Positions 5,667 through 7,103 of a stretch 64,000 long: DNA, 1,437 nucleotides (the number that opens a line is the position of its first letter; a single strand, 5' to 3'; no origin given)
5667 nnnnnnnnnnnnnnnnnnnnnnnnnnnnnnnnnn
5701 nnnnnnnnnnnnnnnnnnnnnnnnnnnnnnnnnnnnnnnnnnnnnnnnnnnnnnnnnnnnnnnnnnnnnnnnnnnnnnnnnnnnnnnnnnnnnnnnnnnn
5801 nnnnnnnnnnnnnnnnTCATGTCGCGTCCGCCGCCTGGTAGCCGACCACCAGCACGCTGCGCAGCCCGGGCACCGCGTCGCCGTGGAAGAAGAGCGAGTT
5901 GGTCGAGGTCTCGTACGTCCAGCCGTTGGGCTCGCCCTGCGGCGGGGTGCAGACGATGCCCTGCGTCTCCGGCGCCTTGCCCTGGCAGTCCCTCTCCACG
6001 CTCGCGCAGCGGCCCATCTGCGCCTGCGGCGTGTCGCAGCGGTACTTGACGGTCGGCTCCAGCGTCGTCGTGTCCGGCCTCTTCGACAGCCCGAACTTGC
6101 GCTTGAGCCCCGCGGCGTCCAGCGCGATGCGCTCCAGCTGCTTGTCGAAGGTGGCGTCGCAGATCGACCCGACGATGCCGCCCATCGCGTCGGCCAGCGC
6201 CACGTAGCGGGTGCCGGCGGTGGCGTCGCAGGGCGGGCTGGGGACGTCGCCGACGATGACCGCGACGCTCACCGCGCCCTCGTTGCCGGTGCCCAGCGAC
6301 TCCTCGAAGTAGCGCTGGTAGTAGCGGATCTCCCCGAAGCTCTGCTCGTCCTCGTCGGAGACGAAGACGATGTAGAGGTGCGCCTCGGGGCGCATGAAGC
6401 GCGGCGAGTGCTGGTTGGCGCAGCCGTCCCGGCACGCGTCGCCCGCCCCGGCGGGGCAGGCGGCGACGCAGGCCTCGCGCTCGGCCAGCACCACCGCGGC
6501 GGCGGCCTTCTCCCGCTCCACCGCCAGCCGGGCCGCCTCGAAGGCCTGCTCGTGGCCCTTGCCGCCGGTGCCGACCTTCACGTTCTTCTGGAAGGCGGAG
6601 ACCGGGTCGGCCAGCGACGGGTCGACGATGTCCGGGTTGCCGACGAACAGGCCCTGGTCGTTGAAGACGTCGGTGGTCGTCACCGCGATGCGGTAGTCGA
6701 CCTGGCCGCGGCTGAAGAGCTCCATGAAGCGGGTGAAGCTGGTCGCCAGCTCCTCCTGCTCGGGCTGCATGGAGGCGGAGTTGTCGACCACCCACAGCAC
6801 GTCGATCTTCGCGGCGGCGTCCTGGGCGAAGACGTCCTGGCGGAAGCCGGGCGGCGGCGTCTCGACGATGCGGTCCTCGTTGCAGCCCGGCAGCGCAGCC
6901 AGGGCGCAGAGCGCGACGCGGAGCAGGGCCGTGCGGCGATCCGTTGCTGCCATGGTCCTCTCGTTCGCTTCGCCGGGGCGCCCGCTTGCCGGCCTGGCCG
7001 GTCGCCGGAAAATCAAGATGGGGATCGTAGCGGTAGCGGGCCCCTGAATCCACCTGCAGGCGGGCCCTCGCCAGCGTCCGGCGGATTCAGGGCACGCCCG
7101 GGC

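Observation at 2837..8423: Tightly coupled minus-strand operon of secreted proteins: VWA lipoprotein, Ig-like/PKD lipoprotein and Cys-rich/PPC lipoprotein linked by ATGA/TGATG overlaps, flanked by an AKP-rich secreted protein and an IPT/TIG giant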

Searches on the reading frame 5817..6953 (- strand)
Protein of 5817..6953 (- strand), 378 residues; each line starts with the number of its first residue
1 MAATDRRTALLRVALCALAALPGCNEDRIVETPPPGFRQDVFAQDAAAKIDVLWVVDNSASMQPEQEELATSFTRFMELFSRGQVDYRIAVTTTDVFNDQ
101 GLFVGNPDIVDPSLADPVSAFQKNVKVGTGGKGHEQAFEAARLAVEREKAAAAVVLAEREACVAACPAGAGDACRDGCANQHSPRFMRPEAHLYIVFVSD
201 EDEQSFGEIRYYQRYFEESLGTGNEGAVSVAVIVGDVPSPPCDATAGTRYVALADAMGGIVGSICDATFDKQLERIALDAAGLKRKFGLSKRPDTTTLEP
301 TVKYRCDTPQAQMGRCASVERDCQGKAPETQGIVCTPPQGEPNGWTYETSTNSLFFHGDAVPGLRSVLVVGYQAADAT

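Call 7: search_protein_families(library=pfam, proteins=[window:5817-6953:-], max_evalue=0.01)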
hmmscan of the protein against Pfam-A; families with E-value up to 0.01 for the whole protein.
window:5817-6953:- (378 aa): 0 families

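Call 8: search_protein_families(library=ncbifam, proteins=[window:5817-6953:-], max_evalue=0.01)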
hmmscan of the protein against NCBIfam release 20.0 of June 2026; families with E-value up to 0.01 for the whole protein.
window:5817-6953:- (378 aa): 2 families
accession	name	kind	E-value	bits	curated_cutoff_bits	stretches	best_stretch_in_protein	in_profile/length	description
NF052240.1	MIDASAdhsBdello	equivalog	6.8e-20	71.5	700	1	46-205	53-217/378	MIDAS family adhesin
NF033765.2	gliding_CglD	equivalog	1.4e-09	36.4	400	1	41-267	637-874/1124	adventurous gliding motility lipoprotein CglD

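Call 10: find_homologous_proteins(query=window:5817-6953:-)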
Query window:5817-6953:- (378 aa): 270 proteins with E <= 0.001 among 8000 candidates; the best 120 are listed.
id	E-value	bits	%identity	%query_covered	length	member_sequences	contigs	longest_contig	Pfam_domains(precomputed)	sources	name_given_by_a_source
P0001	6.8e-253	856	100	100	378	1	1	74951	-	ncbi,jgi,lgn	ncbi:MAG TPA: hypothetical protein VGK67_08335 [Myxococcales bacterium]|jgi:hypothetical protein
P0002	5.8e-218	741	87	98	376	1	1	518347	-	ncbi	ncbi:MAG: vWA domain-containing protein [Myxococcales bacterium]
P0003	6.1e-215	731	87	94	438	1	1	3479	-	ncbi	-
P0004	3.4e-211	719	85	98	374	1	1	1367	-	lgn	-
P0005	3.5e-211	719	86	94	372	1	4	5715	-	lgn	-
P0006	5.9e-204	695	81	94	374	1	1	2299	-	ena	-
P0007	1.5e-194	664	79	94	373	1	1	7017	-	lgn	-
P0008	4.5e-183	627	74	98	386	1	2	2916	-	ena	-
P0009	4.5e-181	620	75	94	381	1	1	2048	-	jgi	jgi:hypothetical protein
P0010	2.7e-174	598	71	97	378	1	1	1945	-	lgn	-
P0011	6.1e-172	590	72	93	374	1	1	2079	-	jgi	jgi:hypothetical protein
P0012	1.1e-166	573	69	94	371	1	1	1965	-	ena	-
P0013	2.5e-163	562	67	98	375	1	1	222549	-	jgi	jgi:hypothetical protein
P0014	5.4e-162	557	69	93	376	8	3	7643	-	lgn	-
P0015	5.7e-160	551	68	93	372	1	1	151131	-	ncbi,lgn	-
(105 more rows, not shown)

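Call 12: find_related_loci(query=A1, collection=genome_contigs, flank=10000)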
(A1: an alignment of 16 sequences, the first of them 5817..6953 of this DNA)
Query A1 (378 aa) in genome_contigs; peptide patterns used: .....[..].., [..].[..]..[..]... (x = any residue, [..] = any of these).
599 stretches matched a pattern (row limit reached: there are more); 315 encode a relative of the query (tblastn E <= 1e-3); the best 80 are kept; 80 distinct loci.
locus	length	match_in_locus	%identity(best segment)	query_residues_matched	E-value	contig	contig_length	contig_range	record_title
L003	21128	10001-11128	86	2-376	0e+0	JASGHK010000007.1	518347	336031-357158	MAG: Myxococcales bacterium isolate 5N171 JMF-2111-06-0005.ont.bin.171_6, whole genome shotgun sequence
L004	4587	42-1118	72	11-373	4e-180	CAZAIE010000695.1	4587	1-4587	MAG TPA_asm: uncultured Myxococcaceae bacterium isolate binchicken_co269_54 genome assembly, contig: NODE_19947_length_4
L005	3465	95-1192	67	6-373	1e-175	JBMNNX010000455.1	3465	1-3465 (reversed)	MAG: Myxococcales bacterium isolate SBF912SR1HQ0023 scaffold_92030_c1, whole genome shotgun sequence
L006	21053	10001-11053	68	24-373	3e-158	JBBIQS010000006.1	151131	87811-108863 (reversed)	MAG: Myxococcales bacterium isolate SLF170214_bin_331 NODE_71_length_151131_cov_3.98889, whole genome shotgun sequence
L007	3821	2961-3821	78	23-309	2e-158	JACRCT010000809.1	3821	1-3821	MAG: Deltaproteobacteria bacterium isolate NC_groundwater_1653_Pr3_B-0.1um_69_9 SR-2_scaffold_141_2659201, whole genome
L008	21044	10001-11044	63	26-375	6e-147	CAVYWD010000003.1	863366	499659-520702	MAG: uncultured delta proteobacterium isolate MFD01476.bin.1.33 genome assembly, contig: contig_51925, whole genome shot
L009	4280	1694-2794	49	9-372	3e-116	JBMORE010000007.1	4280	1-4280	MAG: Myxococcota bacterium isolate Betzabe_MAG172 MAG172_7, whole genome shotgun sequence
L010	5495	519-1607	46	7-372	2e-111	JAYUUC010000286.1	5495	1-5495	MAG: Myxococcales bacterium isolate GL122_DN_metabinner_12_sub GL122_DN_metabinner_12_sub_285, whole genome shotgun sequ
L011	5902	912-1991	47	10-372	8e-109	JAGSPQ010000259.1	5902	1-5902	MAG: Myxococcaceae bacterium isolate CTSoil_096 scaffold_20335, whole genome shotgun sequence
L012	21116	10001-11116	45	1-372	2e-107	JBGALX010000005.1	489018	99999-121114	MAG: Myxococcaceae bacterium isolate MAG_AAO_H10.48 AAOH10-48_opera_contig_58, whole genome shotgun sequence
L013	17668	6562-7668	47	10-372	1e-107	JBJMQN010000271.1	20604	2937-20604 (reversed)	MAG: Myxococcaceae bacterium isolate H3_16_all_fractions_metab_maxbC_136_66_0 k255_3425534, whole genome shotgun sequenc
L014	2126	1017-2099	45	13-372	2e-112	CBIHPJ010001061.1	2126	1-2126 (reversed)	MAG TPA_asm: uncultured Myxococcales bacterium isolate SRR18156209_binner23_Refined_20 genome assembly, contig: ERZ27336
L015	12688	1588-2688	45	7-372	2e-106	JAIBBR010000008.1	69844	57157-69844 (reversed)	MAG: Myxococcaceae bacterium isolate SSF57 NODE_6768_length_69844_cov_12.156748, whole genome shotgun sequence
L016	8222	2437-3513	47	13-372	6e-106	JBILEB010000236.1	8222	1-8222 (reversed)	MAG: Myxococcaceae bacterium isolate ME2016-07-22_3300044628_group7_bin89 Rohwer_bin1478_scaffold_8699_c1, whole genome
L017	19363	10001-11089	45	9-372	5e-106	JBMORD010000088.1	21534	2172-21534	MAG: Myxococcota bacterium isolate Betzabe_MAG171 MAG171_88, whole genome shotgun sequence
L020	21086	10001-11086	46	11-372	1e-104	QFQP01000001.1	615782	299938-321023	MAG: Archangium gephyra isolate S2_003_000_R2_14 S2_003_000_R2_scaffold_2, whole genome shotgun sequence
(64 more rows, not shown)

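Call 28: search_solved_structures(query=A2, max_evalue=1)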
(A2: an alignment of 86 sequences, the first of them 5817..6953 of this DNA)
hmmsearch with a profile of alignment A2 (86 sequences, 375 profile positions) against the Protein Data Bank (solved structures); distinct sequences matched with E-value up to 1: 0.

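Call 29: search_protein_families(library=pfam, proteins=[L003:17389-18591:+, L006:14014-17130:+, L012:14056-17163:+, L020:17089-18234:+], max_evalue=0.1)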
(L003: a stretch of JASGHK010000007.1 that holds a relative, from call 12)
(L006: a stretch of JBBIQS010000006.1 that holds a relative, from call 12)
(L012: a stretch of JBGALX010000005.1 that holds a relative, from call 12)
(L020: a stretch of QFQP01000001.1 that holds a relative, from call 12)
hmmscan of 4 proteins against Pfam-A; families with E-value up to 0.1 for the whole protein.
L003:17389-18591:+ (400 aa): 1 family
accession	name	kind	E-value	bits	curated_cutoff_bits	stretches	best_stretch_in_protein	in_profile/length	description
PF04706.18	Dickkopf_N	-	0.019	15.7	25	1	80-118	2-46/51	Dickkopf N-terminal cysteine-rich region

L006:14014-17130:+ (1038 aa): 2 families
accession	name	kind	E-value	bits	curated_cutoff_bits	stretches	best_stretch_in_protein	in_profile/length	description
PF01833.30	TIG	-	1.6e-59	198.3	20.9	6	175-246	2-76/84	IPT/TIG domain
PF19813.4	DUF6296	-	0.071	13.6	27.2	1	306-342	7-44/78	Family of unknown function (DUF6296)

L012:14056-17163:+ (1035 aa): 1 family
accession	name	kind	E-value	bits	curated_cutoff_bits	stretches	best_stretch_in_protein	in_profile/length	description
PF01833.30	TIG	-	2.3e-50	169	20.9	6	497-577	2-81/84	IPT/TIG domain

L020:17089-18234:+ (381 aa): 0 families

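Call 30: search_protein_families(library=ncbifam, proteins=[L003:17389-18591:+, L006:14014-17130:+, L012:14056-17163:+, L020:17089-18234:+], max_evalue=0.1)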
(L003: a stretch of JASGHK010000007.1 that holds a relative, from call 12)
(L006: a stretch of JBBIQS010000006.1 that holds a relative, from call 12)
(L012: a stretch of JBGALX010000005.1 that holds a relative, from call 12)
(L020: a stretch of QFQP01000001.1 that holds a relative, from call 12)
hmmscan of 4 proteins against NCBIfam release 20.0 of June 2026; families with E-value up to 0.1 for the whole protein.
L003:17389-18591:+ (400 aa): 1 family
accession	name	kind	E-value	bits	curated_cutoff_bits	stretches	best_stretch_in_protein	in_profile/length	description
TIGR04201.1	Myxo_Cys_RPT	repeat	0.0021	18.1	25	2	105-119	5-19/22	Cys-rich repeat-containing protein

L006:14014-17130:+ (1038 aa): 1 family
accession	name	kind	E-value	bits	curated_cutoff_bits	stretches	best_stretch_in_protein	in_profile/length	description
NF058597.1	CoaZ_rpt_PGGG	domain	2.1e-15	56.6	30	4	515-592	5-87/88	choice-of-anchor Z repeating domain-containing protein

L012:14056-17163:+ (1035 aa): 1 family
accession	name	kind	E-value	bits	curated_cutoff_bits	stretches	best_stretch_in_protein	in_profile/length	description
NF058597.1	CoaZ_rpt_PGGG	domain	2.1e-17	62.9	30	2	156-228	4-79/88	choice-of-anchor Z repeating domain-containing protein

L020:17089-18234:+ (381 aa): 1 family
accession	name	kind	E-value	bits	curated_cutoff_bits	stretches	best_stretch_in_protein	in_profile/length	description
TIGR04201.1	Myxo_Cys_RPT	repeat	0.018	15.2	25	1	102-117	4-18/22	Cys-rich repeat-containing protein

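Call 31: predict_structure(alignment_id=A2)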
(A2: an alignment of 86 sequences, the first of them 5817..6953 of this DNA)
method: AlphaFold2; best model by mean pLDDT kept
length: 378 residues; sequences in the alignment: 86
mean_pLDDT: 91.8   pTM: 0.83
mean pLDDT of the five models: 91.8, 91.3, 90.7, 90.7, 90.0
residues with pLDDT >= 90: 293; 70-90: 63; 50-70: 19; < 50: 3
segments of 3 or more residues with pLDDT < 50: none
pLDDT, mean of each block of 10 residues (from residue 1): 61 74 63 92 82 97 94 90 92 96 98 96 95 92 98 98 94 94 96 96 97 97 89 97 97 95 90 88 87 97 95 94 97 98 95 93 93 90
secondary structure, 60 per line:
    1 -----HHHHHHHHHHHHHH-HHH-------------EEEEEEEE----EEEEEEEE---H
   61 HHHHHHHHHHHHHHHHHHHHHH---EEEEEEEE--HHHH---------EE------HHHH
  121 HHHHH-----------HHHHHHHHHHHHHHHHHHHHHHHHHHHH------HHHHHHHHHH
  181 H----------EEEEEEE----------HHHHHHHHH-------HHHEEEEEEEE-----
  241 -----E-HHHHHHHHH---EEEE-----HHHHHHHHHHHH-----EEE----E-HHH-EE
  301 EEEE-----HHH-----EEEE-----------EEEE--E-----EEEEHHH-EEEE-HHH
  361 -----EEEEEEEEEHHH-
elements in order: H6-19 E37-44 E49-56 H60-82 E86-93 H96-99 H117-125 H137-164 H171-181 E192-198 H209-217 E228-235 H248-256 E260-263 H269-280 E286-288 E299-304 E318-321 E333-336 E345-348 E353-356 E366-374

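Call 64: search_protein_representatives(alignment_id=A2)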
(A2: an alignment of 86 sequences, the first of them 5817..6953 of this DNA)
Query: 86 sequences, 375 profile positions. Proteins with E-value up to 0.001 (for the whole library): 13973; up to 1e-10: 7672; up to 1e-30: 1503. The best 150 are listed.
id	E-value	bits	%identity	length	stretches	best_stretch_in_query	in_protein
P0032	4.0e-158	542.6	-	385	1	6-373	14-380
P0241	1.1e-148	511.5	-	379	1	10-373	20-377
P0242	8.6e-126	436.2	-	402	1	7-372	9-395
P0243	5.9e-122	423.6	-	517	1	8-272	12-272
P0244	1.1e-116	406.3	-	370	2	177-373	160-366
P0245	5.9e-116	403.8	-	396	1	8-371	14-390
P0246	1.0e-115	403.1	-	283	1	100-374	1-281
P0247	1.6e-110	386.0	-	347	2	178-370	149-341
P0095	7.9e-109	380.4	-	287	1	87-372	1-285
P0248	3.1e-101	355.4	-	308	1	118-344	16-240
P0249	2.1e-100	352.7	-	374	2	176-371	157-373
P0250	7.8e-100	350.8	-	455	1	7-252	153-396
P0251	1.8e-93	329.8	-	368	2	178-371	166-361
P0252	2.9e-90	319.3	-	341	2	178-373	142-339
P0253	1.5e-89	316.9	-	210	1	168-374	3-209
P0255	1.2e-87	310.7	-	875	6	33-145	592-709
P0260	2.3e-81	290.0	-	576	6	32-136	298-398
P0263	1.1e-79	284.5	-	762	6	32-142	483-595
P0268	1.4e-75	271.0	-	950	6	32-142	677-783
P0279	1.4e-64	234.8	-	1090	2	34-298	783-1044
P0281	1.7e-63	231.2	-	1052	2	30-297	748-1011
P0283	1.2e-62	228.5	-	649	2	34-298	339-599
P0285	7.6e-61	222.5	-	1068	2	34-305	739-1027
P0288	3.2e-60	220.5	-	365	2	33-298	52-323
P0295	6.0e-59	216.3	-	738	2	30-301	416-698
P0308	2.7e-57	210.8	-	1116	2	34-298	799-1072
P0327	3.8e-55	203.7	-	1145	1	34-313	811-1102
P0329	8.3e-55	202.6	-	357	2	33-297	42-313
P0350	4.9e-53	196.8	-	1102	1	34-344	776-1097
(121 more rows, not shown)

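Call 65: search_protein_families(library=ncbifam, proteins=[P0279, P0281, P0285, P0308, P0327, P0350, P0288, P0329, P0255, P0268], max_evalue=0.00001)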
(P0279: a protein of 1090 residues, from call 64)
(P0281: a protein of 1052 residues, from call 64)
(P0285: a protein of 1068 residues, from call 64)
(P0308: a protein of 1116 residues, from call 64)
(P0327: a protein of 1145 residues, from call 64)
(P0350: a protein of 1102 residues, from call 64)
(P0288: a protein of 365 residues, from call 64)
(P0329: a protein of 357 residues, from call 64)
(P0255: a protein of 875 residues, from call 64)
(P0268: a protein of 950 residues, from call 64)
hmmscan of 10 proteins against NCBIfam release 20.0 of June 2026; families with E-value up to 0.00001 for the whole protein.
P0279 (1090 aa): 3 families
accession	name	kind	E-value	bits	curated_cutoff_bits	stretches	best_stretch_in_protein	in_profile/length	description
NF012200.0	choice_anch_D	domain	8.4e-38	129.2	45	4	161-250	19-107/108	choice-of-anchor D domain-containing protein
NF052240.1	MIDASAdhsBdello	equivalog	3.4e-15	56.1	700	1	793-850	55-112/378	MIDAS family adhesin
NF033765.2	gliding_CglD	equivalog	1.1e-11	43.3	400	1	773-1044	624-910/1124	adventurous gliding motility lipoprotein CglD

P0281 (1052 aa): 3 families
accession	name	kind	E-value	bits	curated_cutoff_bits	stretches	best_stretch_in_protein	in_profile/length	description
NF012200.0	choice_anch_D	domain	5.1e-51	171.7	45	4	242-342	3-107/108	choice-of-anchor D domain-containing protein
NF052240.1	MIDASAdhsBdello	equivalog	1.1e-14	54.3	700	1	762-919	55-218/378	MIDAS family adhesin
NF033765.2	gliding_CglD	equivalog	2.8e-11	42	400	1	754-1016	636-914/1124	adventurous gliding motility lipoprotein CglD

P0285 (1068 aa): 2 families
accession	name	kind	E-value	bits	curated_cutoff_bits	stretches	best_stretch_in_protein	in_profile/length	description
NF012200.0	choice_anch_D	domain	3.8e-52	175.3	45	3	37-129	14-106/108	choice-of-anchor D domain-containing protein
NF052240.1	MIDASAdhsBdello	equivalog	9.8e-13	48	700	1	749-919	55-217/378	MIDAS family adhesin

P0308 (1116 aa): 3 families
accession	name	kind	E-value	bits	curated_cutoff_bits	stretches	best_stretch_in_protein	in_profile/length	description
NF012200.0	choice_anch_D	domain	1.3e-35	122.2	45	1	401-502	12-107/108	choice-of-anchor D domain-containing protein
NF052240.1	MIDASAdhsBdello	equivalog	5.7e-14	52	700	1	805-864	52-109/378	MIDAS family adhesin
NF041425.1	OS_HP2_seleno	subfamily_domain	7.1e-07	29.5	100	0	294-401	4-97/98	OS_HP2 family (seleno)protein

P0327 (1145 aa): 2 families
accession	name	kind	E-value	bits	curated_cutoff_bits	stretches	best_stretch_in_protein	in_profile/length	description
NF012200.0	choice_anch_D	domain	3.1e-43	146.7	45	1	157-252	9-103/108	choice-of-anchor D domain-containing protein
NF052240.1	MIDASAdhsBdello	equivalog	3.8e-12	46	700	1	820-988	54-218/378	MIDAS family adhesin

P0350 (1102 aa): 2 families
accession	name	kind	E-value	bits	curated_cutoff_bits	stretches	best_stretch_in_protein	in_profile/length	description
NF012200.0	choice_anch_D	domain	2.7e-43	146.9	45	4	175-262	17-105/108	choice-of-anchor D domain-containing protein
NF052240.1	MIDASAdhsBdello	equivalog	9.2e-13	48.1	700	1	783-954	53-218/378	MIDAS family adhesin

P0288 (365 aa): 2 families
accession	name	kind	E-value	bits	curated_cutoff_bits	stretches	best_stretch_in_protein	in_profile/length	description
NF033765.2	gliding_CglD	equivalog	1.1e-11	43.4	400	1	49-288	630-875/1124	adventurous gliding motility lipoprotein CglD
NF052240.1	MIDASAdhsBdello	equivalog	1e-10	41.4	700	1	57-221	48-217/378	MIDAS family adhesin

P0329 (357 aa): 2 families
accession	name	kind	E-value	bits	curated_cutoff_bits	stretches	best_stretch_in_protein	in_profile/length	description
NF052240.1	MIDASAdhsBdello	equivalog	2.4e-11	43.4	700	1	47-106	48-110/378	MIDAS family adhesin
NF033765.2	gliding_CglD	equivalog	1.1e-07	30.1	400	1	37-277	628-873/1124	adventurous gliding motility lipoprotein CglD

P0255 (875 aa): 3 families
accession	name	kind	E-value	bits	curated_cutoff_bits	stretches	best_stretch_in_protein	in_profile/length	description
NF052240.1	MIDASAdhsBdello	equivalog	4.6e-33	114.9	700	2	295-395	40-144/378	MIDAS family adhesin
NF033765.2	gliding_CglD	equivalog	1.3e-22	79.5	400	2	570-751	611-812/1124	adventurous gliding motility lipoprotein CglD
NF058597.1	CoaZ_rpt_PGGG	domain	2.5e-11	43.5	30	1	202-286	2-88/88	choice-of-anchor Z repeating domain-containing protein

P0268 (950 aa): 1 family
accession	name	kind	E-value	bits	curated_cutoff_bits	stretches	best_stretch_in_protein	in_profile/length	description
NF052240.1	MIDASAdhsBdello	equivalog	1.8e-17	63.6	700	1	412-463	51-102/378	MIDAS family adhesin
